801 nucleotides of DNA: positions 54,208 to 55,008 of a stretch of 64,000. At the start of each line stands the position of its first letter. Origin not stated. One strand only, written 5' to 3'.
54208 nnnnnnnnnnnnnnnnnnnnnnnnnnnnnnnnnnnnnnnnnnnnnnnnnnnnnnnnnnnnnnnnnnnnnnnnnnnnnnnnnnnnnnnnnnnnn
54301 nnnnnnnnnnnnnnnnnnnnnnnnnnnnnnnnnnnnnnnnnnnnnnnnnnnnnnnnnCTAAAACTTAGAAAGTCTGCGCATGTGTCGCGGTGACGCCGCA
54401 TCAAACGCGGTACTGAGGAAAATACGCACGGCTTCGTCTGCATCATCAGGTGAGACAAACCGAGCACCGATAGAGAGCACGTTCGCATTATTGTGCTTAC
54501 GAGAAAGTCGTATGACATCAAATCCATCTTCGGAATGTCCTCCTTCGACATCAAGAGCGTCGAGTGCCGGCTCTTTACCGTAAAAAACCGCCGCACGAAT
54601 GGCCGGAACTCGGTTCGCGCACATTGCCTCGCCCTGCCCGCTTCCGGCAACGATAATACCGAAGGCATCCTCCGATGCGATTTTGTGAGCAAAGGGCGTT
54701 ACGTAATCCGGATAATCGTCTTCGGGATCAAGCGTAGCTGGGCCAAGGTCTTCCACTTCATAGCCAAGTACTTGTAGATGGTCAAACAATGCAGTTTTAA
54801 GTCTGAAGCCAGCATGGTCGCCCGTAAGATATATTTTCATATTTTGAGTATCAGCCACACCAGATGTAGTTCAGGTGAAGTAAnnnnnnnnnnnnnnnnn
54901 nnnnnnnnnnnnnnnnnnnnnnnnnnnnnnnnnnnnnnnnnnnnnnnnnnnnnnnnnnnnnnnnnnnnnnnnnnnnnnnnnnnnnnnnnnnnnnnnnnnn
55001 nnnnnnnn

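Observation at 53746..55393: Tandem duplication of a pilin-rpiB unit inside the PPP/glycolysis operon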

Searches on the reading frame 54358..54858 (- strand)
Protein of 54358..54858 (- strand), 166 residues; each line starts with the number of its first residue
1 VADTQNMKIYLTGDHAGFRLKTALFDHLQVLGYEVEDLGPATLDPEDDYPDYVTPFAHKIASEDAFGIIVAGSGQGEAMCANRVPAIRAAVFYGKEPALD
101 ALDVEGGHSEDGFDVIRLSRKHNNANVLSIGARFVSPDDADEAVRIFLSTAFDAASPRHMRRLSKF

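Call 4: search_protein_families(library=pfam, proteins=[window:54358-54858:-], max_evalue=0.01)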
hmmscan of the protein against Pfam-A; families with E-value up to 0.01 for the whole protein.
window:54358-54858:- (166 aa): 1 family
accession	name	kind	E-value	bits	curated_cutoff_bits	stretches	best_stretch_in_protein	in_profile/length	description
PF02502.23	LacAB_rpiB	-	8.1e-36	123.5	24.7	2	9-96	1-88/138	Ribose/Galactose Isomerase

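Call 7: find_homologous_proteins(query=window:54358-54858:-)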
Query window:54358-54858:- (166 aa): 1517 proteins with E <= 0.001 among 1742 candidates; the best 120 are listed.
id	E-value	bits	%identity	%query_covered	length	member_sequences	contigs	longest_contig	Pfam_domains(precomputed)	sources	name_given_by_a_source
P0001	3.9e-101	354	100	96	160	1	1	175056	PF02502.24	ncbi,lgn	-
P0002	1.6e-76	274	76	96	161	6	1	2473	PF02502.24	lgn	-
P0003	1.6e-76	274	76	96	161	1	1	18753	PF02502.24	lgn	-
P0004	1.9e-76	274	76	96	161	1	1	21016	PF02502.24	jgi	jgi:ribose 5-phosphate isomerase B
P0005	2.2e-76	273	78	96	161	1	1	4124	PF02502.24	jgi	jgi:ribose 5-phosphate isomerase B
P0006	2.6e-76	273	76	96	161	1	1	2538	PF02502.24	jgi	jgi:ribose 5-phosphate isomerase B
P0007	3.3e-76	273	74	96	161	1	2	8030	PF02502.24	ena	-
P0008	4.2e-76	272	76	96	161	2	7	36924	PF02502.24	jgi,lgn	jgi:ribose 5-phosphate isomerase B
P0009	4.3e-76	272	76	96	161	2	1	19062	PF02502.24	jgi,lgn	jgi:ribose 5-phosphate isomerase B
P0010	8.9e-76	271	75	96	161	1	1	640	PF02502.24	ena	-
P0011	2.5e-75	270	77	96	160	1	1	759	PF02502.24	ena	-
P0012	3.8e-75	269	76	96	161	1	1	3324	PF02502.24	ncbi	-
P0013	5.4e-75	269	74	96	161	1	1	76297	PF02502.24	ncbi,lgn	-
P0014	1.5e-74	267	73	96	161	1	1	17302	PF02502.24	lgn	-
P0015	1.6e-74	267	74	98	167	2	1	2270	PF02502.24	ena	-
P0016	3.4e-74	266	69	100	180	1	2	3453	PF02502.24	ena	-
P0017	3.8e-74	266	73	96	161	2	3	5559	PF02502.24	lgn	-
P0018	4.4e-74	266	75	96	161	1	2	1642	PF02502.24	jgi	jgi:ribose 5-phosphate isomerase B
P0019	5.3e-74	266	73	96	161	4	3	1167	PF02502.24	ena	-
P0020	5.3e-74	266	73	96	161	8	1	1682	PF02502.24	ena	-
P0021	9.1e-74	265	73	96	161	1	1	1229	PF02502.24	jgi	jgi:ribose 5-phosphate isomerase B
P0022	1.2e-73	264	75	96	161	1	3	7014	PF02502.24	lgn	-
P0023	1.2e-73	264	73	96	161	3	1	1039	PF02502.24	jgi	jgi:ribose 5-phosphate isomerase B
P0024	1.2e-73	264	74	96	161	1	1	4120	PF02502.24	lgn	-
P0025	1.3e-73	264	74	96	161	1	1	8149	PF02502.24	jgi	jgi:ribose 5-phosphate isomerase B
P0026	1.4e-73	264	75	96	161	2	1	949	PF02502.24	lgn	-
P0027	2.5e-73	263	76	96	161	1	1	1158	PF02502.24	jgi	jgi:ribose 5-phosphate isomerase B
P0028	3.3e-73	263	75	96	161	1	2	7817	PF02502.24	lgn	-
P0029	3.3e-73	263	73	96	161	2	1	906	PF02502.24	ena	-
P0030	6.7e-73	262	73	96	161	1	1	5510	PF02502.24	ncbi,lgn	-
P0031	7.8e-73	262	74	96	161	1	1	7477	PF02502.24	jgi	jgi:ribose 5-phosphate isomerase B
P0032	8.0e-73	262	75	96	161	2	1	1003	PF02502.24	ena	-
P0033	9.0e-73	262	75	96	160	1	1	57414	PF02502.24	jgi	jgi:ribose 5-phosphate isomerase B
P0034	1.0e-72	261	73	96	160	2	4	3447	PF02502.24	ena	-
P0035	1.9e-72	261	73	96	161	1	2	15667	PF02502.24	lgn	-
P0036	1.9e-72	260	75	96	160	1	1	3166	PF02502.24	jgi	jgi:ribose 5-phosphate isomerase B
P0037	2.2e-72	260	70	96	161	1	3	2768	PF02502.24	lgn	-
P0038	2.4e-72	260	75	96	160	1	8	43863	PF02502.24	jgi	jgi:ribose 5-phosphate isomerase B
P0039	2.6e-72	260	71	96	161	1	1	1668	PF02502.24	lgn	-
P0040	2.6e-72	260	72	96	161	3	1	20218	PF02502.24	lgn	-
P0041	2.9e-72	260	75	96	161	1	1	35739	PF02502.24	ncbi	-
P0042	3.7e-72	260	73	96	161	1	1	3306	PF02502.24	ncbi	-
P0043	3.7e-72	260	74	96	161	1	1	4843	PF02502.24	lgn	-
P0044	4.2e-72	259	70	99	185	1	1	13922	PF02502.24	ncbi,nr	ncbi:MAG: ribose-5-phosphate isomerase [Parcubacteria group bacterium]|nr:ribose-5-phosphate isomera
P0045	4.2e-72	259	75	96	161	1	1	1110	PF02502.24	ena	-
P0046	5.0e-72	259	73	96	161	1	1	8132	PF02502.24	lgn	-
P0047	8.5e-72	258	73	96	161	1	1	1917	PF02502.24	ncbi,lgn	-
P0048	8.8e-72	258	74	96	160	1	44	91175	PF02502.24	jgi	jgi:ribose 5-phosphate isomerase B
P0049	1.2e-71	258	75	96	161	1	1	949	PF02502.24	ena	-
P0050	1.8e-71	257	75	96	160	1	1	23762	PF02502.24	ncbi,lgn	-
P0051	3.1e-71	257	75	96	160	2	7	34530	PF02502.24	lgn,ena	-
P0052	4.2e-71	256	75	96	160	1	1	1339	PF02502.24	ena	-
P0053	4.6e-71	256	75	96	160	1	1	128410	PF02502.24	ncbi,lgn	-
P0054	6.1e-71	256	71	96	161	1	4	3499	PF02502.24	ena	-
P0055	7.7e-71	255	74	96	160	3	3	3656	PF02502.24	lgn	-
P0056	3.9e-70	253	73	96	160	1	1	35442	PF02502.24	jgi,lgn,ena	-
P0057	4.2e-70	253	73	96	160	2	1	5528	PF02502.24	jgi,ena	-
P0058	5.5e-70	252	73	96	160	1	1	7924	PF02502.24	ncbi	-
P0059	7.6e-70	252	70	96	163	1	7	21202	PF02502.24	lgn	-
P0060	1.1e-69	252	70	96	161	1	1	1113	PF02502.24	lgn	-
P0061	5.6e-69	249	70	96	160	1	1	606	PF02502.24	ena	-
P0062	6.0e-69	249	71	96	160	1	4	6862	PF02502.24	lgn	-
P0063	6.3e-69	249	69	96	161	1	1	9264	PF02502.24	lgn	-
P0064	7.0e-69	249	73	96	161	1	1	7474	PF02502.24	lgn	-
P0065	8.6e-69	249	71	96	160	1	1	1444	PF02502.24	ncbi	-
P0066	9.1e-69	249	70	98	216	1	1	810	PF02502.24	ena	-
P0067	9.8e-69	248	69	100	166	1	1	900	PF02502.24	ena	-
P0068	3.2e-68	247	69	96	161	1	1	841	PF02502.24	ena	-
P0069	6.6e-68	246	70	96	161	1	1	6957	PF02502.24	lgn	-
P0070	6.8e-68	246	69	96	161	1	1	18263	PF02502.24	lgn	-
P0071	8.5e-68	245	70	96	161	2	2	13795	PF02502.24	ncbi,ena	-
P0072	9.3e-68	245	73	96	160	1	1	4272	PF02502.24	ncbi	-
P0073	2.0e-67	244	69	96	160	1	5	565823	PF02502.24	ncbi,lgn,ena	ncbi:MAG: RpiB/LacA/LacB family sugar-phosphate isomerase [Patescibacteria group bacterium]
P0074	2.7e-67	244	72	96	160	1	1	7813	PF02502.24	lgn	-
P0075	4.3e-67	243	70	96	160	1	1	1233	PF02502.24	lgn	-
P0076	5.0e-67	243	72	96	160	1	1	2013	PF02502.24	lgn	-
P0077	5.2e-67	243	70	96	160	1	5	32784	PF02502.24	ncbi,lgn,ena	-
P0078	5.6e-67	243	69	96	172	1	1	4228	PF02502.24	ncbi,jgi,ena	-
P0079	8.4e-67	242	69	96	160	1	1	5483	PF02502.24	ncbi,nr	ncbi:MAG: RpiB/LacA/LacB family sugar-phosphate isomerase [bacterium]|nr:RpiB/LacA/LacB family sugar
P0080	9.6e-67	242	68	96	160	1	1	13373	PF02502.24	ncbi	-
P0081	1.1e-66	242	70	96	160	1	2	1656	PF02502.24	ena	-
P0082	2.3e-66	241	68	96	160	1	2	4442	PF02502.24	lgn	-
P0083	2.4e-66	241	67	96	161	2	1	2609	PF02502.24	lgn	-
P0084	2.7e-66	240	67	100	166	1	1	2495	PF02502.24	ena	-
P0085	3.5e-66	240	70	96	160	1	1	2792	PF02502.24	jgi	jgi:ribose 5-phosphate isomerase B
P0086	4.0e-66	240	68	96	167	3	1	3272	PF02502.24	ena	-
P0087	6.5e-66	239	70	96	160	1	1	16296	PF02502.24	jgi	jgi:ribose 5-phosphate isomerase B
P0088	6.9e-66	239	70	96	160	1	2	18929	PF02502.24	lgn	-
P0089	9.6e-66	239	68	96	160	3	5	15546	PF02502.24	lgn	-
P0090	9.8e-66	239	67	96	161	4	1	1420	PF02502.24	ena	-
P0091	1.1e-65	238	63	96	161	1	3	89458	PF02502.24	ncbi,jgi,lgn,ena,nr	ncbi:MAG TPA: RpiB/LacA/LacB family sugar-phosphate isomerase [Candidatus Paceibacterota bacterium]|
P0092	1.3e-65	238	65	96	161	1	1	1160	PF02502.24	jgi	jgi:ribose 5-phosphate isomerase B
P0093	1.4e-65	238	65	98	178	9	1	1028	PF02502.24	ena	-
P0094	1.6e-65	238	68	96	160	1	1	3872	PF02502.24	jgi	-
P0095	1.6e-65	238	69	96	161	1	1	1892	PF02502.24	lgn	-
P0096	1.8e-65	238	67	96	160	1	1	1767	PF02502.24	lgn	-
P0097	1.8e-65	238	67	96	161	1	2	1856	PF02502.24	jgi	jgi:ribose 5-phosphate isomerase B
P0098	1.9e-65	238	69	96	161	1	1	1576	PF02502.24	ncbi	-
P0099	2.2e-65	238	68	96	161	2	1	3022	PF02502.24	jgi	jgi:ribose 5-phosphate isomerase B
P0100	2.2e-65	238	67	96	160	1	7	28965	PF02502.24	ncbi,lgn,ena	ncbi:MAG: RpiB/LacA/LacB family sugar-phosphate isomerase [Patescibacteria group bacterium]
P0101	2.4e-65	237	66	96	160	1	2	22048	PF02502.24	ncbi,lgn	-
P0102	2.5e-65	237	77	85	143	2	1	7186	PF02502.24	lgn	-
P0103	2.5e-65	237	71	96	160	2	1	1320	PF02502.24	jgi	-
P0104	2.6e-65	237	70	96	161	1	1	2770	PF02502.24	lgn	-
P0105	3.0e-65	237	68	96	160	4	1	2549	PF02502.24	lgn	-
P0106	3.3e-65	237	69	96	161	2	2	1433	PF02502.24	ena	-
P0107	3.7e-65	237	68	96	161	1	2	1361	PF02502.24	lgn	-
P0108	4.4e-65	237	69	96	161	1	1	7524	PF02502.24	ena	-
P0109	4.5e-65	237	68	96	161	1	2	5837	PF02502.24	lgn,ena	-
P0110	4.7e-65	236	68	96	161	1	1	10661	PF02502.24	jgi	jgi:ribose 5-phosphate isomerase B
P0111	6.4e-65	236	68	96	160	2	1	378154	PF02502.24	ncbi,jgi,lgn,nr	ncbi:MAG: ribose 5-phosphate isomerase B [Parcubacteria bacterium C7867-008]|nr:MAG: ribose 5-phosph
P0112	7.6e-65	236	67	96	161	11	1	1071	PF02502.24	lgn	-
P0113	8.4e-65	236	69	96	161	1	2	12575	PF02502.24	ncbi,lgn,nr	ncbi:RpiB/LacA/LacB family sugar-phosphate isomerase [Patescibacteria group bacterium]|nr:RpiB/LacA/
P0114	1.1e-64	235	66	96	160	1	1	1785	PF02502.24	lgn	-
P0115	1.1e-64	235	68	96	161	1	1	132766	PF02502.24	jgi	jgi:ribose 5-phosphate isomerase B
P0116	1.2e-64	235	67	96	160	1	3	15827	PF02502.24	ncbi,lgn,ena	-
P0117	1.2e-64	235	69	96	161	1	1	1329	PF02502.24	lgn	-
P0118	1.2e-64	235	68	96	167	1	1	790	PF02502.24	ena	-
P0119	1.3e-64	235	66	96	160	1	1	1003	PF02502.24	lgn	-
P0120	1.4e-64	235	69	96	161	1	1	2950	PF02502.24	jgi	jgi:ribose 5-phosphate isomerase B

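Call 10: find_related_loci(query=A1, collection=genome_contigs, flank=5000)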
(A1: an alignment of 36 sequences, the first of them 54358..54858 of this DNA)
Query A1 (166 aa) in genome_contigs; peptide patterns used: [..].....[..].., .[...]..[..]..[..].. (x = any residue, [..] = any of these).
599 stretches matched a pattern (row limit reached: there are more); 573 encode a relative of the query (tblastn E <= 1e-3); the best 80 are kept; 80 distinct loci.
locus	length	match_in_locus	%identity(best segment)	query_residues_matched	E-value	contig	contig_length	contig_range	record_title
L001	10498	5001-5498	77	1-166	7e-82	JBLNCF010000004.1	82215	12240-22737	MAG: Bacillota bacterium isolate MAG132 PRJNA950955_bin39_renamed_3, whole genome shotgun sequence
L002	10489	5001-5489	74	4-166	5e-77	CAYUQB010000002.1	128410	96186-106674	MAG TPA_asm: uncultured Candidatus Saccharibacteria bacterium isolate binchicken_co110_140 genome assembly, contig: NODE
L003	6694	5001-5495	70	3-166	9e-77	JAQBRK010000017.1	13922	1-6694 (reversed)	MAG: Parcubacteria group bacterium isolate RYN_397 scaffold_1631613, whole genome shotgun sequence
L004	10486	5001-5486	69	5-166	2e-73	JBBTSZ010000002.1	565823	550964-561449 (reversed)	MAG: Patescibacteria group bacterium isolate H41-bin015_1 H41_bin015_1_000000000002, whole genome shotgun sequence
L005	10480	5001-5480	70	7-166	3e-72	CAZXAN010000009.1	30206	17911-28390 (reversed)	MAG TPA_asm: uncultured Candidatus Saccharibacteria bacterium isolate ERP113451_co1_173 genome assembly, contig: NODE_16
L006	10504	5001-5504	68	1-166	2e-72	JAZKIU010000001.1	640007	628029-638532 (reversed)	MAG: Patescibacteria group bacterium isolate ADI_DC_SW_02_SPN_11032020-bin061_1 DCSW02SPN_B061_1_000000000001, whole gen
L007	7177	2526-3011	67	5-166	2e-71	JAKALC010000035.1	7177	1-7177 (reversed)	MAG: bacterium isolate WY5.bin108 NODE_19725_length_7177_cov_1.175177, whole genome shotgun sequence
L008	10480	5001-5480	68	7-166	7e-71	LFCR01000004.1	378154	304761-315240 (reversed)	MAG: Parcubacteria bacterium C7867-008 C7867_00009, whole genome shotgun sequence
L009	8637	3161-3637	69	8-166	5e-70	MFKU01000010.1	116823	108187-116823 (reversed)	MAG: Candidatus Kaiserbacteria bacterium RIFCSPHIGHO2_01_FULL_53_31 rifcsphigho2_01_scaffold_343, whole genome shotgun s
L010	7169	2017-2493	67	8-166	8e-68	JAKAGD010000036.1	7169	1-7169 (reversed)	MAG: bacterium isolate WY2.bin144 NODE_18694_length_7169_cov_1.326470, whole genome shotgun sequence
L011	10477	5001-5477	66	8-166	6e-67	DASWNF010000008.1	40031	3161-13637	MAG TPA_asm: Candidatus Paceibacterota bacterium isolate SMAG_U3407 k141_263835, whole genome shotgun sequence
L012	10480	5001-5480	65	7-166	2e-66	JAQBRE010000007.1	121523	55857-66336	MAG: Parcubacteria group bacterium isolate RYN_391 scaffold_1488345, whole genome shotgun sequence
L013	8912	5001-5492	63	8-166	4e-66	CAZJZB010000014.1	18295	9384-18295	MAG TPA_asm: uncultured Candidatus Saccharibacteria bacterium isolate SRP178908_co1_146 genome assembly, contig: NODE_19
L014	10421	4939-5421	65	6-166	4e-66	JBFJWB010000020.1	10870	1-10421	MAG: Candidatus Paceibacteria bacterium isolate Mix_sand19.2022.05.G.120 k141_1268658_length_10870_cov_9.0000, whole gen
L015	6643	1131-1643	66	1-166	1e-65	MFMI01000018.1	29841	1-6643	MAG: Candidatus Kaiserbacteria bacterium RIFCSPLOWO2_02_FULL_54_13 rifcsplowo2_02_scaffold_4489, whole genome shotgun se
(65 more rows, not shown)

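Call 26: find_encoding_contigs(protein=P0004, flank=4000, max_places=1)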
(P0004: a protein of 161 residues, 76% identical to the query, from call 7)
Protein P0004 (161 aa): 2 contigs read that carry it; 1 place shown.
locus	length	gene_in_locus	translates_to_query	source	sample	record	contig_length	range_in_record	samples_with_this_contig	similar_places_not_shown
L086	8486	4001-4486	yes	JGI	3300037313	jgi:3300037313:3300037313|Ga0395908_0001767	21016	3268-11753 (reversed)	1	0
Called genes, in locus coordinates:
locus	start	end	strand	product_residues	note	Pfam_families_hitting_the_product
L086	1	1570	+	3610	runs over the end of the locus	?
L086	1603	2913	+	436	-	-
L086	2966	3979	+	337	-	PF00044:Gp_dh_N, PF02800:Gp_dh_C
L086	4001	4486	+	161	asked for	PF02502:LacAB_rpiB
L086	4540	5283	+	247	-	PF00834:Ribul_P_3_epim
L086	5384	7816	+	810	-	PF05048:NosD (weak), PF13229:Beta_helix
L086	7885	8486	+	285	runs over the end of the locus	PF13292:DXP_synthase_N, PF00456:Transketolase_N, PF00676:E1_dh (weak)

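Call 27: find_encoding_contigs(protein=P0003, flank=4000, max_places=1)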
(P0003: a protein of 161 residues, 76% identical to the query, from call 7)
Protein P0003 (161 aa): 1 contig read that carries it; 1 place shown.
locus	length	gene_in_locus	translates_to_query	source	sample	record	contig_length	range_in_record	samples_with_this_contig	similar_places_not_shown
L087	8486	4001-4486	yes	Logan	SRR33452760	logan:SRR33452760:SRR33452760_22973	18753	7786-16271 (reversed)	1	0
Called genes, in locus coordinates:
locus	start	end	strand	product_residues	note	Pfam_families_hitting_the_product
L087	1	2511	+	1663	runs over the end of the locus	?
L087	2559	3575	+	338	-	PF00044:Gp_dh_N, PF02800:Gp_dh_C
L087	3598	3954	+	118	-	PF05635:23S_rRNA_IVP, PF22296:bAvd (weak)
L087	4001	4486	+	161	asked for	PF02502:LacAB_rpiB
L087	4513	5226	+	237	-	PF00834:Ribul_P_3_epim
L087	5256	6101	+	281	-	PF13292:DXP_synthase_N, PF00456:Transketolase_N, PF00676:E1_dh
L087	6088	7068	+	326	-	PF02779:Transket_pyr, PF02780:Transketolase_C, PF22613:Transketolase_C_1 (weak)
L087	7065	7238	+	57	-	-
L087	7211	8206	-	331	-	PF00294:PfkB, PF08543:Phos_pyr_kin (weak)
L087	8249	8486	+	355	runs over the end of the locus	PF00274:Glycolytic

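Call 28: find_encoding_contigs(protein=P0008, flank=4000, max_places=1)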
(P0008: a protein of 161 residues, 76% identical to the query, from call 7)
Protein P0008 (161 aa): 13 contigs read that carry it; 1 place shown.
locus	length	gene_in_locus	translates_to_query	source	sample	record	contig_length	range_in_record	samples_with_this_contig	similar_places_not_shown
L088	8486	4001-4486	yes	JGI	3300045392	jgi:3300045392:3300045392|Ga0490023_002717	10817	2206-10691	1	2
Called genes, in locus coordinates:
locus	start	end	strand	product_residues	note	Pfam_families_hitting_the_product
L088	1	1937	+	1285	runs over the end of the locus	PF13884:Peptidase_S74 (weak), PF16403:Bact_surface_Ig-like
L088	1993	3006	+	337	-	PF00044:Gp_dh_N, PF02800:Gp_dh_C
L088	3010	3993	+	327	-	PF13354:Beta-lactamase2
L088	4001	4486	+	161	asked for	PF02502:LacAB_rpiB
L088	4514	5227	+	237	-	PF00834:Ribul_P_3_epim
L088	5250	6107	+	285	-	PF13292:DXP_synthase_N (weak), PF00456:Transketolase_N, PF00676:E1_dh (weak)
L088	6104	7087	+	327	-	PF02779:Transket_pyr, PF02780:Transketolase_C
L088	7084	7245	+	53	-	-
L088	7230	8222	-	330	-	PF00294:PfkB, PF08543:Phos_pyr_kin (weak)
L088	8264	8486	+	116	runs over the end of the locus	?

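Call 29: find_encoding_contigs(protein=P0013, flank=4000, max_places=1)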
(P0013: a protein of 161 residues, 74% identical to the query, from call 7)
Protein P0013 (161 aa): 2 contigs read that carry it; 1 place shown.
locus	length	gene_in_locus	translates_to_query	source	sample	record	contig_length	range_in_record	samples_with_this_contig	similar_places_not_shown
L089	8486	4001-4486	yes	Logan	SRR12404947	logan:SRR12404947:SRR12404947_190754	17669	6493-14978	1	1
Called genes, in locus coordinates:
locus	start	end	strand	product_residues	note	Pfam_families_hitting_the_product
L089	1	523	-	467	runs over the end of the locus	PF00884:Sulfatase, PF01663:Phosphodiest (weak), PF16347:SGSH_C (faint)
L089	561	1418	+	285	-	-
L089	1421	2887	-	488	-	PF00795:CN_hydrolase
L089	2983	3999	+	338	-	PF00044:Gp_dh_N, PF02800:Gp_dh_C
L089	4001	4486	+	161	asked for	PF02502:LacAB_rpiB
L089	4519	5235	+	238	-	PF00834:Ribul_P_3_epim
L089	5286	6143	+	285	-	PF13292:DXP_synthase_N, PF00456:Transketolase_N, PF00676:E1_dh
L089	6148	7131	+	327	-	PF02779:Transket_pyr, PF02780:Transketolase_C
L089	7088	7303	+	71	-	-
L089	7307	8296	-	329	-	PF00294:PfkB, PF08543:Phos_pyr_kin (weak)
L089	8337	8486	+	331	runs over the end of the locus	PF00274:Glycolytic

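Call 43: search_protein_families(library=ncbifam, proteins=[window:54358-54840:-], max_evalue=0.01)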
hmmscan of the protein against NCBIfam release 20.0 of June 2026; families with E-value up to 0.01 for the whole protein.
window:54358-54840:- (160 aa): 11 families
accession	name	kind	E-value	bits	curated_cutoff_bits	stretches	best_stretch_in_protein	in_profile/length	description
NF004051.0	PRK05571.1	subfamily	8.3e-37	126.3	135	2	1-92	2-94/149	ribose-5-phosphate isomerase B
TIGR02133.1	RPI_actino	equivalog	3.1e-34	118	168.2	2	1-90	1-91/148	ribose-5-phosphate isomerase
TIGR00689.1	rpiB_lacA_lacB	subfamily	6.7e-33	113.6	88.3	2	3-88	1-87/145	RpiB/LacA/LacB family sugar-phosphate isomerase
TIGR01120.1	rpiB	equivalog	5e-23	81.6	138.65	2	2-86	1-85/143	ribose 5-phosphate isomerase B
NF051858.1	EryPhIsonDerIRhiz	equivalog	8.7e-17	61.6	240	1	1-150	1-134/150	D-erythrulose-4-phosphate isomerase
NF006380.0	PRK08621.1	equivalog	7.2e-13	49.1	164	1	1-156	1-134/142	galactose-6-phosphate isomerase subunit LacA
NF006381.0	PRK08622.1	equivalog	1e-11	45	234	1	1-86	1-86/171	galactose-6-phosphate isomerase subunit LacB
NF009257.0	PRK12613.1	equivalog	3.1e-10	40.3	243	1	1-153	1-130/141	galactose-6-phosphate isomerase subunit LacA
TIGR01118.1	lacA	equivalog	2.8e-08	34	181.1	1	1-149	1-129/141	galactose-6-phosphate isomerase subunit LacA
TIGR01119.1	lacB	equivalog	9.1e-08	32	312.55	1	1-91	1-91/171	galactose-6-phosphate isomerase subunit LacB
NF009258.0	PRK12615.1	equivalog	5e-06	26.5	325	1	1-93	1-93/171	galactose-6-phosphate isomerase subunit LacB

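Call 50: find_encoding_contigs(protein=P0001, flank=3500, max_places=3)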
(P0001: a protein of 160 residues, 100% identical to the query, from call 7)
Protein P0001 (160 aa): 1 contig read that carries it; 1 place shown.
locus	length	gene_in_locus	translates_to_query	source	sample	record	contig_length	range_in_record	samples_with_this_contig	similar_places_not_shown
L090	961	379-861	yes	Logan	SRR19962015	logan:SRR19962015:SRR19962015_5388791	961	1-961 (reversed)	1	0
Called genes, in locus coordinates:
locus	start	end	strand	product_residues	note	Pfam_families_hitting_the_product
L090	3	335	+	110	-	?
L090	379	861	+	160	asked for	PF02502:LacAB_rpiB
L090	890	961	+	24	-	?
